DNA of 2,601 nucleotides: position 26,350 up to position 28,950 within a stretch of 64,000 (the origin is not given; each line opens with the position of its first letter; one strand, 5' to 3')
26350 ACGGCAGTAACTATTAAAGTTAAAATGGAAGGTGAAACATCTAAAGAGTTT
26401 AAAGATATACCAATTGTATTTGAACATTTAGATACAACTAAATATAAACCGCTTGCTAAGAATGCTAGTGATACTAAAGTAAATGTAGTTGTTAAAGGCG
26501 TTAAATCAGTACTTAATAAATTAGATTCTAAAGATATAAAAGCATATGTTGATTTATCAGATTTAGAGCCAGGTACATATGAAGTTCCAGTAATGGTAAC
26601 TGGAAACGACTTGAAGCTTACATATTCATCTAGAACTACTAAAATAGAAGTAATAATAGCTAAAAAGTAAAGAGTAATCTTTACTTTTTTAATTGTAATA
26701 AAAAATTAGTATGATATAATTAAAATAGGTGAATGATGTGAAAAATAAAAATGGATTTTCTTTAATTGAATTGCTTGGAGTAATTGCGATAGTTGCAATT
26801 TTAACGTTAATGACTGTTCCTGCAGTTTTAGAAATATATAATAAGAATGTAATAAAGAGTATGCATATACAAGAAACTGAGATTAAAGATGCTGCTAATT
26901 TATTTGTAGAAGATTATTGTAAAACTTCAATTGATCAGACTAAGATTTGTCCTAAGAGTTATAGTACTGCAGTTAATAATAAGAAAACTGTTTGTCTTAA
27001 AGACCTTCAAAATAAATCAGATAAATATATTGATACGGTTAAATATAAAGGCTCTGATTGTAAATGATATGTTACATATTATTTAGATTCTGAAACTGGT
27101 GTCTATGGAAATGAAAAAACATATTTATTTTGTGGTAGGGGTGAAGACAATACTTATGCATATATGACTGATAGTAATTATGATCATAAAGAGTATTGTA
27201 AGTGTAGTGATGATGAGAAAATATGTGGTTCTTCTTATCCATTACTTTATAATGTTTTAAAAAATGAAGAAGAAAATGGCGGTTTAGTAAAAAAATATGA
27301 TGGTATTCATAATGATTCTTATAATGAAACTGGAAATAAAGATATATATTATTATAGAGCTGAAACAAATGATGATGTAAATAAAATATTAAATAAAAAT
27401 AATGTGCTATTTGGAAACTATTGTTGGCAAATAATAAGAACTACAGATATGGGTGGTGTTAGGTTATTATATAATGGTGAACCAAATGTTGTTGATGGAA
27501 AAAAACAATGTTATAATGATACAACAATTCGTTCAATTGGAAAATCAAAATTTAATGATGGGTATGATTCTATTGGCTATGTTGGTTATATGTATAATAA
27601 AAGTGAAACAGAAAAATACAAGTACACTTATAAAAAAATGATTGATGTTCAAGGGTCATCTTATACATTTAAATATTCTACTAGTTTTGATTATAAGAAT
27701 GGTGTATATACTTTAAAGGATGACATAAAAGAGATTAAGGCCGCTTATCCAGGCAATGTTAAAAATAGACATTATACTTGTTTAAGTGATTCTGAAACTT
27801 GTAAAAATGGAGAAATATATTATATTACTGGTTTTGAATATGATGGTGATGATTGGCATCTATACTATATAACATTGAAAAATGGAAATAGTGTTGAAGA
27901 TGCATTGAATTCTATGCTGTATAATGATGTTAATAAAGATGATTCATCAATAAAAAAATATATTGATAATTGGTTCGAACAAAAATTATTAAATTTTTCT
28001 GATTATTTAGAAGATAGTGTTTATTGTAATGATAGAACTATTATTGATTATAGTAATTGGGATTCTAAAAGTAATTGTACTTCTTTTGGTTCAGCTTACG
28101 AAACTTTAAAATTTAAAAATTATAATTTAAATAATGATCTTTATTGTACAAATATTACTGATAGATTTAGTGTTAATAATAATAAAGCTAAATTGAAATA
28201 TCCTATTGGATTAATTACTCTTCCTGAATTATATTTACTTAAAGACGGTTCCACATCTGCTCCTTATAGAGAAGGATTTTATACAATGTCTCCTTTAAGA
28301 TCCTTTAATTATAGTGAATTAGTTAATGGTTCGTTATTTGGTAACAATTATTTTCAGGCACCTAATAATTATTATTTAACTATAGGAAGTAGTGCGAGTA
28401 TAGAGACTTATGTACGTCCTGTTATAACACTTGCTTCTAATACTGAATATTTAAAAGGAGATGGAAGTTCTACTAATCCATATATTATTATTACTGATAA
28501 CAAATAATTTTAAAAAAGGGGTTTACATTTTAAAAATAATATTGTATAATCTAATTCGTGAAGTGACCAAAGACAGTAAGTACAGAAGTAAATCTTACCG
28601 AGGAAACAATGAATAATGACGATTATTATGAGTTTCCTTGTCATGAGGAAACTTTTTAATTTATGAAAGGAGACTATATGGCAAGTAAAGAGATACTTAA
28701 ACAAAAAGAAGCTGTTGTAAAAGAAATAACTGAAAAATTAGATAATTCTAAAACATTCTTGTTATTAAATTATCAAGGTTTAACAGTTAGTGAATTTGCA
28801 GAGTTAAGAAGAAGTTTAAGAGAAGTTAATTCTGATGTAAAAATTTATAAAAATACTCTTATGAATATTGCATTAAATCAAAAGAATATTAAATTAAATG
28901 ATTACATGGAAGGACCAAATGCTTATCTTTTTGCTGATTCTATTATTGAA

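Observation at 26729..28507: Prepilin-type paralogue inactivated by a single in-frame GGA->TGA change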

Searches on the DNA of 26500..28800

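Call 29: search_rna_families(source=window, start=26500, end=28800, threshold=evalue, max_evalue=1)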
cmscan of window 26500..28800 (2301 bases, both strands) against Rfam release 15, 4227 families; matches with E-value up to 1: 1.
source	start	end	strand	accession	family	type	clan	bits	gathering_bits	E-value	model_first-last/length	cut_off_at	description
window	28549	28668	+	RF00557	L10_leader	Cis-reg; leader;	-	51.4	44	9.4e-07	1-138/138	no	Ribosomal protein L10 leader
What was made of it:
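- On Programmed stop-codon readthrough / recoding: There is no Rfam match (call 29).
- On Selenoprotein gene: No SECIS hit at E of 1 or below (call 29).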

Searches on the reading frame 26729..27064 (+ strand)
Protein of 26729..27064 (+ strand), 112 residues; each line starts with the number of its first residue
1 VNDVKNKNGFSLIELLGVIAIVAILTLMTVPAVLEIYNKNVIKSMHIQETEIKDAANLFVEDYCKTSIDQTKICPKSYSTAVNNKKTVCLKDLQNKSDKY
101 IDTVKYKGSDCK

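Call 10: find_encoding_contigs(protein=window:26729-27064:+, flank=3000, max_places=10)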
Protein window:26729-27064:+ (112 aa): no gene with exactly this product is on record in the collection.
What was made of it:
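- Tried and rejected: Look-up of the 112-aa ORF from GTG 26729: failed because the called gene starts at 26738 (call 10).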

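Call 50: search_protein_families(library=pfam, proteins=[L093:1736-2917:+], max_evalue=0.01)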
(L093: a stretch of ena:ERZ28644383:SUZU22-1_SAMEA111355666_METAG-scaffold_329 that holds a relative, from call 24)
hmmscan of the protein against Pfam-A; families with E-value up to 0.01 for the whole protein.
L093:1736-2917:+ (394 aa): 5 families
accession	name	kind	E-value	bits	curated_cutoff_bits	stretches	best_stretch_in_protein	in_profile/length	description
PF07591.16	PT-HINT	-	8.4e-19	68.6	27.7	1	252-379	2-136/137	Pretoxin HINT domain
PF07963.17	N_methyl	-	1e-08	34.8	21.2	1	1-27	1-27/27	Prokaryotic N-terminal methylation motif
PF14890.11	Intein_splicing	-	2.6e-06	27.8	35.8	1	260-332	11-91/155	Intein splicing domain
PF13403.11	Hint_2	-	0.0009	20.1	28.4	1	245-280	2-37/147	Hint domain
PF01079.26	Hint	-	0.0032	17.5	29.7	1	243-319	11-91/213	Hint module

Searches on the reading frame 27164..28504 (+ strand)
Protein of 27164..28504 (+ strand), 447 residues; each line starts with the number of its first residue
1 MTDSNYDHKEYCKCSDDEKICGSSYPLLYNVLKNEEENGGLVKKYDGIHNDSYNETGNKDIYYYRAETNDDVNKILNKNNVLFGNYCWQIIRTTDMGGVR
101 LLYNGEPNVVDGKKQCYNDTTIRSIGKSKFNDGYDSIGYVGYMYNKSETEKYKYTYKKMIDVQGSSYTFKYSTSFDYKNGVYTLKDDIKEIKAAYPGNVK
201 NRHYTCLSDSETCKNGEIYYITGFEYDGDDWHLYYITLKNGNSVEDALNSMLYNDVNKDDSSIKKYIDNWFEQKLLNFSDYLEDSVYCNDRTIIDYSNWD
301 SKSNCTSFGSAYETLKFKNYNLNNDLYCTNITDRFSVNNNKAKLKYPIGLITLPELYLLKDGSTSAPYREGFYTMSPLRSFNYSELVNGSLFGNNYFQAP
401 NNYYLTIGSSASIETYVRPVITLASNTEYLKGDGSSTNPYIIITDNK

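Call 9: find_encoding_contigs(protein=window:27164-28504:+, flank=3000, max_places=10)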
Protein window:27164-28504:+ (447 aa): 6 contigs read that carry it; 3 places shown.
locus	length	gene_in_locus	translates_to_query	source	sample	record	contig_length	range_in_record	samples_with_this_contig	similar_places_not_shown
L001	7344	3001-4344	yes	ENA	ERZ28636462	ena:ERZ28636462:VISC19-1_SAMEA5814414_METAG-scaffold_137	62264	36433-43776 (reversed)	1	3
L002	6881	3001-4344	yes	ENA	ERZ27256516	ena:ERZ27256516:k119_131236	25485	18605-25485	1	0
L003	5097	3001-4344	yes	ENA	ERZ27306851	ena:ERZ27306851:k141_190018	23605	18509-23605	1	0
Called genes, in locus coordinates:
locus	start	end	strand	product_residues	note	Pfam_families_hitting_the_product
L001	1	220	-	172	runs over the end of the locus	PF01812:5-FTHF_cyc-lig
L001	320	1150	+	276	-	PF19293:CdaA_N, PF02457:DAC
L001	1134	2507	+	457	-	PF07949:YbbR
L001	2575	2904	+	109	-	PF07963:N_methyl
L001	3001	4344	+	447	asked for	-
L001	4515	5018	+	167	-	PF00466:Ribosomal_L10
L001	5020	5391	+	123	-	PF16320:Ribosomal_L12_N, PF00542:Ribosomal_L12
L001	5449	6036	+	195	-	PF05175:MTS, PF06325:PrmA, PF13847:Methyltransf_31 (weak)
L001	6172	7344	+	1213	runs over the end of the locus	PF04563:RNA_pol_Rpb2_1, PF04561:RNA_pol_Rpb2_2, PF04565:RNA_pol_Rpb2_3, PF10385:RNA_pol_Rpb2_45, PF00562:RNA_pol_Rpb2_6, PF04560:RNA_pol_Rpb2_7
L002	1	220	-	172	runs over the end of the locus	PF01812:5-FTHF_cyc-lig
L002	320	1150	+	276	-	PF19293:CdaA_N, PF02457:DAC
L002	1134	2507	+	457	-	PF07949:YbbR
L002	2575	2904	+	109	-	PF07963:N_methyl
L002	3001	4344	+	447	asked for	-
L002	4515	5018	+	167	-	PF00466:Ribosomal_L10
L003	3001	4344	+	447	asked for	-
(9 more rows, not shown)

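Call 16: list_cluster_members(proteins=[P0001, window:27164-28504:+, window:26738-27064:+])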
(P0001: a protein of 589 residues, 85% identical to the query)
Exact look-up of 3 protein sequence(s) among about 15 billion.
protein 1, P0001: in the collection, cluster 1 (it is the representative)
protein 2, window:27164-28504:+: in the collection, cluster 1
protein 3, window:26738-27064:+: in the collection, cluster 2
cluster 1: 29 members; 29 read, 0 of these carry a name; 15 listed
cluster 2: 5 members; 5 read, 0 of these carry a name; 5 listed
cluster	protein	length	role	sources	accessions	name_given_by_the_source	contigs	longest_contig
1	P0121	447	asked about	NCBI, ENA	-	-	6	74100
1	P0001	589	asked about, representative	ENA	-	-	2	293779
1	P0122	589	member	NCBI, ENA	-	-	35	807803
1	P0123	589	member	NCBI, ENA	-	-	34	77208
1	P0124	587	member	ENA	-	-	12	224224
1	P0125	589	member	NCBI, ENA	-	-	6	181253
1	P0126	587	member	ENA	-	-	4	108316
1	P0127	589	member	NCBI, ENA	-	-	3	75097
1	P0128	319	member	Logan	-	-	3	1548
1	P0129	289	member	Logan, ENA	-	-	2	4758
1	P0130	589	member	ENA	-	-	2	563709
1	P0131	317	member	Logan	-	-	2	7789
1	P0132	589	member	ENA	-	-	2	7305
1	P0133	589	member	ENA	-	-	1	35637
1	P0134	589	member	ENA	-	-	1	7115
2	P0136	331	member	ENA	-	-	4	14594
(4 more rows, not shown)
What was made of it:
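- The listed intact cluster members account for about 102 contigs (call 16). The allele is present in several samples (calls 9 and 16).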

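Call 18: find_encoding_contigs(protein=P0123, flank=10000, max_places=6)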
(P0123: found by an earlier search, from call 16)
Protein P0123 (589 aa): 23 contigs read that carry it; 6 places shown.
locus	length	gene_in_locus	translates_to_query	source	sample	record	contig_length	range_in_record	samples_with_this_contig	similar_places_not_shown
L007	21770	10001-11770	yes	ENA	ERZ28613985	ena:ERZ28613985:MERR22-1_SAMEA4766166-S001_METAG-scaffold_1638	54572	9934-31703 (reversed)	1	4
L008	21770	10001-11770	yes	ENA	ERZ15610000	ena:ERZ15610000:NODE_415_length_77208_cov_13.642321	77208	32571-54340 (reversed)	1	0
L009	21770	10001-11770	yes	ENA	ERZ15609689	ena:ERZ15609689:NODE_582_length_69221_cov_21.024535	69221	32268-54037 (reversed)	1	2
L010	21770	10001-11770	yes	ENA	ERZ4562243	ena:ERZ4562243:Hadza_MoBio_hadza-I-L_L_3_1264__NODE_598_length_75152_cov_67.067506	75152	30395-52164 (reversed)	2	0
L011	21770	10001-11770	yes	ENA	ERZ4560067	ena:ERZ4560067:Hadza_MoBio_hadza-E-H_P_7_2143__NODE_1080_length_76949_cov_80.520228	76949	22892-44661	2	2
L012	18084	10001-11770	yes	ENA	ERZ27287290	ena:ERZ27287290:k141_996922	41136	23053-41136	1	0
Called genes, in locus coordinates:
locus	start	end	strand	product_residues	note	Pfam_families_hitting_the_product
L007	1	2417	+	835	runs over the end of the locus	PF09586:YfhO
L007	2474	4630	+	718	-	PF23139:OB_YrrC, PF00580:UvrD-helicase (faint), PF14490:HHH_RecD2, PF13086:AAA_11 (faint), PF13245:AAA_19, PF13604:AAA_30, PF18335:SH3_13, PF13538:UvrD_C_2, +2 more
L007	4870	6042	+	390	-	PF01594:AI-2E_transport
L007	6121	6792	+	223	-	-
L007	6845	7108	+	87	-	PF04232:SpoVS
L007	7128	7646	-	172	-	PF01812:5-FTHF_cyc-lig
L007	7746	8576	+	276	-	PF19293:CdaA_N, PF02457:DAC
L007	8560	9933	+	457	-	PF07949:YbbR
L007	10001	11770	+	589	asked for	PF07963:N_methyl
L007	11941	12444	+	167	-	PF00466:Ribosomal_L10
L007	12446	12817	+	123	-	PF16320:Ribosomal_L12_N, PF00542:Ribosomal_L12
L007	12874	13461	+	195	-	PF05175:MTS, PF06325:PrmA (weak), PF13847:Methyltransf_31 (faint)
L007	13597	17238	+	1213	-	PF04563:RNA_pol_Rpb2_1, PF04561:RNA_pol_Rpb2_2, PF04565:RNA_pol_Rpb2_3, PF10385:RNA_pol_Rpb2_45, PF00562:RNA_pol_Rpb2_6, PF04560:RNA_pol_Rpb2_7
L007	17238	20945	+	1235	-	PF04997:RNA_pol_Rpb1_1, PF00623:RNA_pol_Rpb1_2, PF04983:RNA_pol_Rpb1_3, PF05000:RNA_pol_Rpb1_4, PF04998:RNA_pol_Rpb1_5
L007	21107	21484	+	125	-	-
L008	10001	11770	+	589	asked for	PF07963:N_methyl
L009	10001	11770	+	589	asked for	PF07963:N_methyl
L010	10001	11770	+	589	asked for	PF07963:N_methyl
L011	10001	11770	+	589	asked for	PF07963:N_methyl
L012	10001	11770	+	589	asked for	PF07963:N_methyl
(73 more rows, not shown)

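Call 22: find_related_loci(query=P0123, collection=genome_contigs, flank=3000)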
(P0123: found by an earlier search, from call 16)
Query P0123 (589 aa) in genome_contigs; peptide patterns used: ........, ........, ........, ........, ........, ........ (x = any residue, [..] = any of these).
596 stretches matched a pattern (row limit reached: there are more); 291 encode a relative of the query (tblastn E <= 1e-3); the best 80 are kept; 80 distinct loci.
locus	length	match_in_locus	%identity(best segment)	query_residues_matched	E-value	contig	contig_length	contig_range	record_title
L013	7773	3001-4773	72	1-586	0e+0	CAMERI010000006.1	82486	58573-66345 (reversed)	MAG: uncultured bacterium isolate SRR11489791_bin.18_metaWRAP_v1.3_MAG genome assembly, contig: ERZ11466804.164, whole g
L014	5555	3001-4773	72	1-586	0e+0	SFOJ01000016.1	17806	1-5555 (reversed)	MAG: Mollicutes bacterium isolate W3P13.010 Contig931, whole genome shotgun sequence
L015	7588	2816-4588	72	1-586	0e+0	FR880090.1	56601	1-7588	Clostridium sp. CAG:524 genomic scaffold, scf3, whole genome shotgun sequence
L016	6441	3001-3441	51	1-156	2e-35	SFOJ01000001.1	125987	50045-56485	MAG: Mollicutes bacterium isolate W3P13.010 Contig36, whole genome shotgun sequence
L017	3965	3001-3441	48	1-156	7e-34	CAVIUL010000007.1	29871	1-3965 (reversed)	bacterium isolate H07617-L1_cleanbin_000038 genome assembly, contig: Spades_H07617-L1_contig_908, whole genome shotgun s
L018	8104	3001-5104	31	4-586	2e-20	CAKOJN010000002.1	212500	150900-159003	MAG: uncultured Bacilli bacterium isolate REFINED_METABAT215_TOP10_CONTIGS_1500_ASSEMBLY_K77_MERGED__Hadza_MoBio_hadza-I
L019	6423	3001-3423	43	1-156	6e-19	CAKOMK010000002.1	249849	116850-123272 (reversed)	MAG: uncultured Bacilli bacterium isolate REFINED_METABAT215_TOP10_CONTIGS_1500_ASSEMBLY_K77_MERGED__Hadza_MoBio_hadza-E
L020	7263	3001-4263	33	199-584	3e-49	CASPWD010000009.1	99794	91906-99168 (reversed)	MAG: uncultured Bacilli bacterium isolate extra-ERR2497918.26_1677795665 genome assembly, contig: NODE_69_length_99794_c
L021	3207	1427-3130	35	1-128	6e-12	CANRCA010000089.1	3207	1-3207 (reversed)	MAG: uncultured Bacilli bacterium isolate Lapin-027__bin88 genome assembly, contig: Lapin-027__NODE_36859_length_3207_co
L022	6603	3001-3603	45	1-101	1e-11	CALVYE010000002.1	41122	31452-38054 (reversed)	MAG: uncultured Bacilli bacterium isolate BRZ_FK__bin87 genome assembly, contig: BRZ_FK__NODE_1199_length_41122_cov_6.64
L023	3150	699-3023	28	1-582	9e-12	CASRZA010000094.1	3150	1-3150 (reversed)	MAG: uncultured Bacilli bacterium isolate extra-ERR2497917.11_1677795655 genome assembly, contig: NODE_3189_length_3150_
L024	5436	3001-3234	43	1-80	2e-11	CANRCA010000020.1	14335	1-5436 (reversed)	MAG: uncultured Bacilli bacterium isolate Lapin-027__bin88 genome assembly, contig: Lapin-027__NODE_4030_length_14335_co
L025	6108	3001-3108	72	1-36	4e-11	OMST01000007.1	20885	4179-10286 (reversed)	uncultured Clostridiales bacterium isolate RUG840 genome assembly, contig: k87_3201248, whole genome shotgun sequence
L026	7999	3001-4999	57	1-54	4e-11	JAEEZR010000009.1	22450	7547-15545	MAG: Bacillales bacterium isolate Tb.RUG.9 k141_1458885_flag=1_multi=13.0000_len=22450, whole genome shotgun sequence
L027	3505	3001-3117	69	1-39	4e-11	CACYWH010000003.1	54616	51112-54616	MAG: uncultured Erysipelotrichaceae bacterium isolate RUG12335 genome assembly, contig: RUG12335_asm_3, whole genome sho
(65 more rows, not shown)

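Call 24: find_encoding_contigs(protein=P0136, flank=3000, max_places=4)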
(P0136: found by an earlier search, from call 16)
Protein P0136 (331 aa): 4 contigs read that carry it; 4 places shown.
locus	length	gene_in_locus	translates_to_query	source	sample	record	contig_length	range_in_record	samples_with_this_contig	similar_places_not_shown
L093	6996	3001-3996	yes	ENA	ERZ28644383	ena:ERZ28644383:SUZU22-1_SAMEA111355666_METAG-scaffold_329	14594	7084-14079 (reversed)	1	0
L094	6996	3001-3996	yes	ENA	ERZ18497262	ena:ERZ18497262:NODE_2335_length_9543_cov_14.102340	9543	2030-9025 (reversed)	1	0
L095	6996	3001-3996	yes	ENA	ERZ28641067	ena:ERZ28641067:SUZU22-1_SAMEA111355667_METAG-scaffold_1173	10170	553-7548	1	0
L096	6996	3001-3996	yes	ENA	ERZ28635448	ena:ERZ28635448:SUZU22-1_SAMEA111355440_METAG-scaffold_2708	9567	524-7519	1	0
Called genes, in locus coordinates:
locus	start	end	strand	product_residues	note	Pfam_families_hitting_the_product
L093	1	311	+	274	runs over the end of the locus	?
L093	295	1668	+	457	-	PF07949:YbbR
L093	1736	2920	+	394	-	PF07963:N_methyl, PF14890:Intein_splicing (faint), PF07591:PT-HINT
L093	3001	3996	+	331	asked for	PF07963:N_methyl, PF03382:DUF285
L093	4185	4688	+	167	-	PF00466:Ribosomal_L10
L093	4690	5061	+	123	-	PF16320:Ribosomal_L12_N, PF00542:Ribosomal_L12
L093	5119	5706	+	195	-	PF05175:MTS, PF06325:PrmA, PF13847:Methyltransf_31 (weak)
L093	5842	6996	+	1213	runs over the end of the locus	PF04563:RNA_pol_Rpb2_1, PF04561:RNA_pol_Rpb2_2, PF04565:RNA_pol_Rpb2_3, PF10385:RNA_pol_Rpb2_45, PF00562:RNA_pol_Rpb2_6, PF04560:RNA_pol_Rpb2_7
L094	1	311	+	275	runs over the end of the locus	?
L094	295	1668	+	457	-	PF07949:YbbR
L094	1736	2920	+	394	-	PF07963:N_methyl, PF14890:Intein_splicing (faint), PF07591:PT-HINT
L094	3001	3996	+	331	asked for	PF07963:N_methyl, PF03382:DUF285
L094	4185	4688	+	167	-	PF00466:Ribosomal_L10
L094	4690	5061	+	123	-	PF16320:Ribosomal_L12_N, PF00542:Ribosomal_L12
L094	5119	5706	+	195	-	PF05175:MTS, PF06325:PrmA, PF13847:Methyltransf_31 (weak)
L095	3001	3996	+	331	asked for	PF07963:N_methyl, PF03382:DUF285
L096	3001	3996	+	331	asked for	PF07963:N_methyl, PF03382:DUF285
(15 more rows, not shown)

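Call 50: search_protein_families(library=pfam, proteins=[L093:1736-2917:+], max_evalue=0.01)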
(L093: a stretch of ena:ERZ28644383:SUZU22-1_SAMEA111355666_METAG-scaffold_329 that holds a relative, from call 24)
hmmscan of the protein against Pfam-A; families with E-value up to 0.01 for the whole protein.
L093:1736-2917:+ (394 aa): 5 families
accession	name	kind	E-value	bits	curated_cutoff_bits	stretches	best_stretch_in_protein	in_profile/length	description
PF07591.16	PT-HINT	-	8.4e-19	68.6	27.7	1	252-379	2-136/137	Pretoxin HINT domain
PF07963.17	N_methyl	-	1e-08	34.8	21.2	1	1-27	1-27/27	Prokaryotic N-terminal methylation motif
PF14890.11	Intein_splicing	-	2.6e-06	27.8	35.8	1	260-332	11-91/155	Intein splicing domain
PF13403.11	Hint_2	-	0.0009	20.1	28.4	1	245-280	2-37/147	Hint domain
PF01079.26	Hint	-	0.0032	17.5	29.7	1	243-319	11-91/213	Hint module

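Call 65: search_solved_structures(query=window:27230-28504:+, max_evalue=1)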
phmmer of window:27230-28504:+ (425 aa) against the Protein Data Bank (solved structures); distinct sequences matched with E-value up to 1: 0.
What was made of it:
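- Tried and rejected: The PDB sequence search gave nothing (call 65).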
